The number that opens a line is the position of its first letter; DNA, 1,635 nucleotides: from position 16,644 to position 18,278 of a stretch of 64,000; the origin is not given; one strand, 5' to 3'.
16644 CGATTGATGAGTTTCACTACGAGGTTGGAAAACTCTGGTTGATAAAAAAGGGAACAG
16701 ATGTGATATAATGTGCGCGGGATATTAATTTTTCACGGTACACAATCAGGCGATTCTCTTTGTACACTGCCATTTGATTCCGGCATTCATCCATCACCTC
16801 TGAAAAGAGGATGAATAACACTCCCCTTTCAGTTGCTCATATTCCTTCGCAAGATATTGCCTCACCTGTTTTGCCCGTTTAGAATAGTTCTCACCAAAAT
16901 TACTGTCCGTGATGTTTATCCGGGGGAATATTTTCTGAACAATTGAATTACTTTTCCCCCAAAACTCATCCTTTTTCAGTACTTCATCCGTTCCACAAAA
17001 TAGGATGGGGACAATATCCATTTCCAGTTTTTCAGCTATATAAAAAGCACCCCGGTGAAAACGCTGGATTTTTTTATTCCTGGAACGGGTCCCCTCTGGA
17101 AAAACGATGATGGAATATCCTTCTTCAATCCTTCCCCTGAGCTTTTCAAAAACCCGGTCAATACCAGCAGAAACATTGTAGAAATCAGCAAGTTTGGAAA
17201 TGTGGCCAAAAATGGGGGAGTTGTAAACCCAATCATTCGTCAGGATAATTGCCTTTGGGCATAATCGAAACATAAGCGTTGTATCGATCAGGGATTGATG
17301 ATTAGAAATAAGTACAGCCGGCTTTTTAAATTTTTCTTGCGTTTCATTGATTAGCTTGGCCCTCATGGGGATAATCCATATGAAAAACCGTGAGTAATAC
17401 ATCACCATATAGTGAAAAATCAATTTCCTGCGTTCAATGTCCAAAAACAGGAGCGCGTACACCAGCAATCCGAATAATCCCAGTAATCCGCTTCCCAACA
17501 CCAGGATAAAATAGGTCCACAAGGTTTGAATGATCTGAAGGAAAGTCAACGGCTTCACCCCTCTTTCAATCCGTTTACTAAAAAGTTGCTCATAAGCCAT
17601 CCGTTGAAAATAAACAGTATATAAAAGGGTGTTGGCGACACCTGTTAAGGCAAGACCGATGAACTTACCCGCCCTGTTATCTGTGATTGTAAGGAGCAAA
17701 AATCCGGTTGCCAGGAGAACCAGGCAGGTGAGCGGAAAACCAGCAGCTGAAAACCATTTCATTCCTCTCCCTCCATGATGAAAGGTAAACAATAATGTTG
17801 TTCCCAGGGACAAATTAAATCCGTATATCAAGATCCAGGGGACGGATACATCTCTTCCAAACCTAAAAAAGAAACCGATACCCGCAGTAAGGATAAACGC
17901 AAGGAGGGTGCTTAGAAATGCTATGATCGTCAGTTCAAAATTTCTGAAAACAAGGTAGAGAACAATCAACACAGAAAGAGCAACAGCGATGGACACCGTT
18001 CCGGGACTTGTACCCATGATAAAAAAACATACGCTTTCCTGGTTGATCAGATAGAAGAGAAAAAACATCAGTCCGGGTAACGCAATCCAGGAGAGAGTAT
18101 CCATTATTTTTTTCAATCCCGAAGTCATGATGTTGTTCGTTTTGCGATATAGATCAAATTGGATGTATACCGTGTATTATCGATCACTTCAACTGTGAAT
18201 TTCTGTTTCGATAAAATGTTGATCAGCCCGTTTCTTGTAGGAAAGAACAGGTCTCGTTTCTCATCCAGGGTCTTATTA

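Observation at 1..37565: About 37 kb flexirubin/aryl-polyene-like cluster rebuilt around four cobalamin radical SAM enzymes plus a sulfotransferase: candidate pathway for an undescribed modified aryl-lipid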

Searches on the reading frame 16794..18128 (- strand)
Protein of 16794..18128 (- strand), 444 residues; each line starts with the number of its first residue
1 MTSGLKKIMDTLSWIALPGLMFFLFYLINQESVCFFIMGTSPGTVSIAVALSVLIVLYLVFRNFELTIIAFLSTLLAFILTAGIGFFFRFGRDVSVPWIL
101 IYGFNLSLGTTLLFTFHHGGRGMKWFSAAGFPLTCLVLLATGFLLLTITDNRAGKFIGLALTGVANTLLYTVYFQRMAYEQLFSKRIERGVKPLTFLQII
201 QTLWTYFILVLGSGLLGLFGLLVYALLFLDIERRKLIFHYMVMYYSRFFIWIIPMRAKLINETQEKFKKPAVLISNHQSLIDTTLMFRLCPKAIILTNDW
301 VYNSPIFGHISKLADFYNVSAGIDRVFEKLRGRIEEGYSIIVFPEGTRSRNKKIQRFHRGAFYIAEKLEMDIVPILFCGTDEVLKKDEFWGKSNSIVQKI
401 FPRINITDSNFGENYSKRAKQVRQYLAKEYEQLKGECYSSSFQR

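Call 4: search_protein_families(library=pfam, proteins=[window:16794-18128:-], max_evalue=0.01)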
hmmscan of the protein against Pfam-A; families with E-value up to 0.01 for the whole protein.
window:16794-18128:- (444 aa): 1 family
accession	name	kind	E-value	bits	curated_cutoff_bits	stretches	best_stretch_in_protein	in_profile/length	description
PF01553.26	Acyltransferase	-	8.5e-19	68.1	23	1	264-376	7-130/132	Acyltransferase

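Call 9: search_protein_families(library=ncbifam, proteins=[window:16794-18128:-], max_evalue=0.001)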
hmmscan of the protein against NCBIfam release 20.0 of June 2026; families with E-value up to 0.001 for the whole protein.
window:16794-18128:- (444 aa): 6 families
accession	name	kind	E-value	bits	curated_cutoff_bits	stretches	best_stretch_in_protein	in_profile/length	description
TIGR00530.1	AGP_acyltrn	subfamily_domain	1.1e-16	60.7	102.95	1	259-375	6-127/130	1-acylglycerol-3-phosphate O-acyltransferase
NF006386.0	PRK08633.1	equivalog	1.2e-14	53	1221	1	223-379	392-553/1147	acyl-[ACP]--phospholipid O-acyltransferase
NF005291.0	PRK06814.1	equivalog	4.8e-09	34.7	1349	1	262-407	447-589/1140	acyl-[ACP]--phospholipid O-acyltransferase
NF052553.1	LyOrLpactfOlsABRUA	equivalog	2.8e-08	33.2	300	1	229-362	27-161/263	lyso-ornithine lipid O-acyltransferase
NF005959.0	PRK08043.1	equivalog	4.8e-08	31.7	886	1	260-407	18-163/719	bifunctional acyl-ACP--phospholipid O-acyltransferase/long-chain-fatty-acid--ACP ligase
NF011593.0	PRK15018.1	equivalog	9.7e-07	28.8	501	1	209-414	10-212/245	1-acylglycerol-3-phosphate O-acyltransferase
